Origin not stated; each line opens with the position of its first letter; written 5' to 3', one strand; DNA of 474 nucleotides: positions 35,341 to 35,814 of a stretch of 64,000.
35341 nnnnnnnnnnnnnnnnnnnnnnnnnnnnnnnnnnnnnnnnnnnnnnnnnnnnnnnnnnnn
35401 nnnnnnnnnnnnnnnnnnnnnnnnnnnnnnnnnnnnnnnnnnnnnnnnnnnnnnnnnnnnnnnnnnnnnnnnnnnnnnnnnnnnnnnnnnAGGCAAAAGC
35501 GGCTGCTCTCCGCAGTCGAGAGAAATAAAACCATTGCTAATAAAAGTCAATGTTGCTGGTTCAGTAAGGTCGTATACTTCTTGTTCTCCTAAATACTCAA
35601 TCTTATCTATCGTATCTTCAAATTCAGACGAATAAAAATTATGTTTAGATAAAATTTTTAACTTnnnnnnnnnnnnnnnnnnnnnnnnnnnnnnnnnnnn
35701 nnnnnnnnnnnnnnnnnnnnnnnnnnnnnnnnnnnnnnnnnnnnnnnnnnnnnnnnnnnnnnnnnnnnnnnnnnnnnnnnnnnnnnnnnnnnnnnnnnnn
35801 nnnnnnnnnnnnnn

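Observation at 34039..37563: Class II RNR interrupted at its catalytic cysteine by a 410-aa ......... intein that ends in Asp rather than the usual Asn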

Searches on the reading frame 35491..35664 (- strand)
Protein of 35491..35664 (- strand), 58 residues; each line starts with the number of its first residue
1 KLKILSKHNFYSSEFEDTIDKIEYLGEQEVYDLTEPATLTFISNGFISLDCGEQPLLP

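Call 33: find_homologous_proteins(query=A2, max_evalue=0.001)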
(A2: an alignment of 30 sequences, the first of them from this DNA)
Query A2 (30 sequences) (58 aa, profile of the alignment): 1 proteins with E <= 0.001 among 247 candidates.
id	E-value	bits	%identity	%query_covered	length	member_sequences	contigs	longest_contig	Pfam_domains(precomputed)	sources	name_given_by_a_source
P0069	2.5e-19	87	72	91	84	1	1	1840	-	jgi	jgi:ribonucleoside-diphosphate reductase alpha chain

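Call 43: search_protein_representatives(protein=window:35491-35664:-)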
Query: 58 residues. Proteins with E-value up to 0.001 (for the whole library): 196; up to 1e-10: 15; up to 1e-30: 0. The best 150 are listed.
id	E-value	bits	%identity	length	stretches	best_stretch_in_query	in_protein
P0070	7.8e-14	67.0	49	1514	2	16-58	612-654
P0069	1.6e-13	66.0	76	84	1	2-53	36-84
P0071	4.1e-13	64.7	58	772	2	15-58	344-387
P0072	9.1e-13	63.6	62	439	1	6-58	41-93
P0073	1.8e-12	62.7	67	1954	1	13-58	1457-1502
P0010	2.1e-12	62.5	58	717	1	4-58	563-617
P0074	2.2e-12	62.4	47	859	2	21-58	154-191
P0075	7.1e-12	60.8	61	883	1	9-57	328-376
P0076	8.7e-12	60.6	68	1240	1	14-57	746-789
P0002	1.3e-11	60.1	63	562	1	7-57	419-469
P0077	2.0e-11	59.4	48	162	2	15-58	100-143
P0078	4.8e-11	58.2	51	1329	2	16-58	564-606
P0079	7.4e-11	57.7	59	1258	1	2-57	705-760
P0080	8.5e-11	57.5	63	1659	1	8-58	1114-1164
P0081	9.6e-11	57.3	38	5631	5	17-48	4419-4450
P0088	3.3e-09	52.5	44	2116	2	4-55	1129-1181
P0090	1.3e-08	50.6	49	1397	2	18-58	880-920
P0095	2.3e-08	49.9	54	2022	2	18-56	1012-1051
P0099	4.9e-08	48.8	63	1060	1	15-58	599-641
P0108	3.7e-07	46.1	39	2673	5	14-51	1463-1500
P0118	6.5e-07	45.3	58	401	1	13-58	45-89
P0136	3.5e-06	43.0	56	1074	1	13-58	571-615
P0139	6.0e-06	42.3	54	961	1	18-58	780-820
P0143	7.7e-06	41.9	41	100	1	6-56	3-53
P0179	6.6e-05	39.0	52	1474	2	18-56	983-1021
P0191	1.1e-04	38.4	37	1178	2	16-58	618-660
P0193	1.2e-04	38.2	44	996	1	17-57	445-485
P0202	1.8e-04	37.7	47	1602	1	14-56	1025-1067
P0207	1.9e-04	37.6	48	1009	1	8-57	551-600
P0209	2.2e-04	37.4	69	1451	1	27-58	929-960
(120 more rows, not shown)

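Call 46: list_cluster_members(proteins=[P0070, P0071, P0078, P0088, P0095, P0099, P0136, P0139, P0209, P0073])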
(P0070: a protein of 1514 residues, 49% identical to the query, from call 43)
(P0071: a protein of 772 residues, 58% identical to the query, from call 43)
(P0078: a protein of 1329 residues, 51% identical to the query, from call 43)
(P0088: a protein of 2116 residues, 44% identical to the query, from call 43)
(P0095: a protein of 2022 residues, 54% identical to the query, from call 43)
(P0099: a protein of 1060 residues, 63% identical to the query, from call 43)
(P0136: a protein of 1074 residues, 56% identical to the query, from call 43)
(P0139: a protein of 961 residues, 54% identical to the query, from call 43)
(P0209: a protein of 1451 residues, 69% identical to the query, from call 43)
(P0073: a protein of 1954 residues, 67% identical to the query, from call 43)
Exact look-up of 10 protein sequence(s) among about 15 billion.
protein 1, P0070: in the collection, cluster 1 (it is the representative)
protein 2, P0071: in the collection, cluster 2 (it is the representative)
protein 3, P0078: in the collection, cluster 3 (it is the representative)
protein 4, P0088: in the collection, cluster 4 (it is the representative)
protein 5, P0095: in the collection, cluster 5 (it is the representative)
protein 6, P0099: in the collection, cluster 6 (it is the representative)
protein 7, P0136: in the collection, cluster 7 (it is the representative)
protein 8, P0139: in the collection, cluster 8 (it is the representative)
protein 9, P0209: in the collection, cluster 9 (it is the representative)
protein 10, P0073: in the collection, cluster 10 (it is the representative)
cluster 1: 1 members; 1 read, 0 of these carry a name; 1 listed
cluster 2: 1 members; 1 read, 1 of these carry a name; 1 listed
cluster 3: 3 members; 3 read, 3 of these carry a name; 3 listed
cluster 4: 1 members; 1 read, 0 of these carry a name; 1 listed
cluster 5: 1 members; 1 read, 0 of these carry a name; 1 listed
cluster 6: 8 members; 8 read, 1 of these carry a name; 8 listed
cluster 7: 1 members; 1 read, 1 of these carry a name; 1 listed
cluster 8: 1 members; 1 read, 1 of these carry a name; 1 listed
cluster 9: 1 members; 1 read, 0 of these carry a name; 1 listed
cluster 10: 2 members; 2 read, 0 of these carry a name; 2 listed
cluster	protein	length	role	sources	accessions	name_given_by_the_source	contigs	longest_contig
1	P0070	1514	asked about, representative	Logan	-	-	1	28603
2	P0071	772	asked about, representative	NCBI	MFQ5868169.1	MAG: LAGLIDADG family homing endonuclease, partial [bacterium]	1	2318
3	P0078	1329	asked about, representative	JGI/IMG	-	ribonucleotide reductase alpha subunit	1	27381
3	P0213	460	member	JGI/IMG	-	ribonucleoside-diphosphate reductase alpha chain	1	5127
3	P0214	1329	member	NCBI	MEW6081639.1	MAG: ribonucleotide reductase N-terminal alpha domain-containing protein [Bacillota ...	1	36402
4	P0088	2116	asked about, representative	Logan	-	-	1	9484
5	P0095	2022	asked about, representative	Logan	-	-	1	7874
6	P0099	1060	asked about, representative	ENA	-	-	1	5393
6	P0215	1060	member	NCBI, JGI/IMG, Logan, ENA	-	ribonucleoside-diphosphate reductase alpha chain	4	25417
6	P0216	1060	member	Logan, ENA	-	-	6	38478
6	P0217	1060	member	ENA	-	-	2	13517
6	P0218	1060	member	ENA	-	-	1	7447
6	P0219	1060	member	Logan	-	-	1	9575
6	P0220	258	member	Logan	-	-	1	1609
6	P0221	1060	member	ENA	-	-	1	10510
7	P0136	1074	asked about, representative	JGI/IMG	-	ribonucleoside-diphosphate reductase alpha chain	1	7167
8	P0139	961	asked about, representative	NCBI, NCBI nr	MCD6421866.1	intein-containing adenosylcobalamin-dependent ribonucleoside-diphosphate reductase, ... | intein-containing adenosylcobalamin-dependent ribonucleoside-diphosphate reductase ...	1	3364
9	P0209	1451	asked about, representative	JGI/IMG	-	-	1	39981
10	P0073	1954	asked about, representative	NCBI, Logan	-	-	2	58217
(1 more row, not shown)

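Call 61: list_cluster_members(proteins=[P0090, P0108, P0179, P0191, P0193, P0202, P0207, P0143, P0118, P0076])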
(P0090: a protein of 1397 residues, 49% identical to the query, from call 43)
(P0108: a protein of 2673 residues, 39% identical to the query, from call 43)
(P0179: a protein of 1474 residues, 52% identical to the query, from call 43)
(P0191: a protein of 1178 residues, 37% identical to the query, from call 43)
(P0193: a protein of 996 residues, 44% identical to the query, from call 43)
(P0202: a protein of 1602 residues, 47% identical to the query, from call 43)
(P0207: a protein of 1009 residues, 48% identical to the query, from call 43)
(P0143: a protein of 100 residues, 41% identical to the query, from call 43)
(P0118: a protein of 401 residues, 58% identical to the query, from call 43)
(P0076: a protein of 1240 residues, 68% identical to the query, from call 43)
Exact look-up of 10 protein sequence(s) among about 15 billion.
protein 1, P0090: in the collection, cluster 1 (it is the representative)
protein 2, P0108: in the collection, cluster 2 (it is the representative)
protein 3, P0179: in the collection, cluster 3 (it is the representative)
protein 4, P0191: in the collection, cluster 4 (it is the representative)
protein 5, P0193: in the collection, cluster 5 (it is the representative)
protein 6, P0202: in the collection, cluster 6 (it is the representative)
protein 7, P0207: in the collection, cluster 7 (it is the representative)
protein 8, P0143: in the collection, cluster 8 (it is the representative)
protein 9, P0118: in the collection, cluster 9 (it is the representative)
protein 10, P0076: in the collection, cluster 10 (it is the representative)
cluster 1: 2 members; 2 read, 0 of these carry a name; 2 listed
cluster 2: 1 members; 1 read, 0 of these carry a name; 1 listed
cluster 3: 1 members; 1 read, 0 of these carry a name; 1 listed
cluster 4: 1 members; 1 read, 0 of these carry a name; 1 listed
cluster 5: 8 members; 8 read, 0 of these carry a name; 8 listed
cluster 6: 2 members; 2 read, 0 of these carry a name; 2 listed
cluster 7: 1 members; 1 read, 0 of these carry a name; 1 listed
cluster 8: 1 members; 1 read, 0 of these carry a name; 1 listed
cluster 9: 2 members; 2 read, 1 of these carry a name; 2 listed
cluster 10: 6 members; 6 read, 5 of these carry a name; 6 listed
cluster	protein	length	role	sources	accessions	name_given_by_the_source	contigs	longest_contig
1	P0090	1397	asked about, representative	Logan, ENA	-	-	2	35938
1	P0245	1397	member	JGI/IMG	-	-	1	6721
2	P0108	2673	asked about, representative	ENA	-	-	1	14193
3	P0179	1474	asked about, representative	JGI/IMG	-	-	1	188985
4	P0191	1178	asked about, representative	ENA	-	-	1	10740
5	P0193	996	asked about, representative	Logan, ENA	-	-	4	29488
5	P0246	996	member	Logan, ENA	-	-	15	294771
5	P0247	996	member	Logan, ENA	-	-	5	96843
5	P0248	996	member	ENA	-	-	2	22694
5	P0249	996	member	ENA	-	-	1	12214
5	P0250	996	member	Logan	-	-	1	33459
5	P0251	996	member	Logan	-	-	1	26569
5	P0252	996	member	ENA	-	-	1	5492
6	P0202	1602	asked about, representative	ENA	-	-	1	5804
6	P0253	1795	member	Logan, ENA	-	-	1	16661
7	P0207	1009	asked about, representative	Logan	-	-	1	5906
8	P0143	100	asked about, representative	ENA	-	-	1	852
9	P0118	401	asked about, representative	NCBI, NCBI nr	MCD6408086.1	ribonucleoside reductase class II, partial [bacterium] | ribonucleoside reductase class II [bacterium]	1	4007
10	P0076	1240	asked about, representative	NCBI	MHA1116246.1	MAG: LAGLIDADG family homing endonuclease, partial [Candidatus Heimdallarchaeaceae ...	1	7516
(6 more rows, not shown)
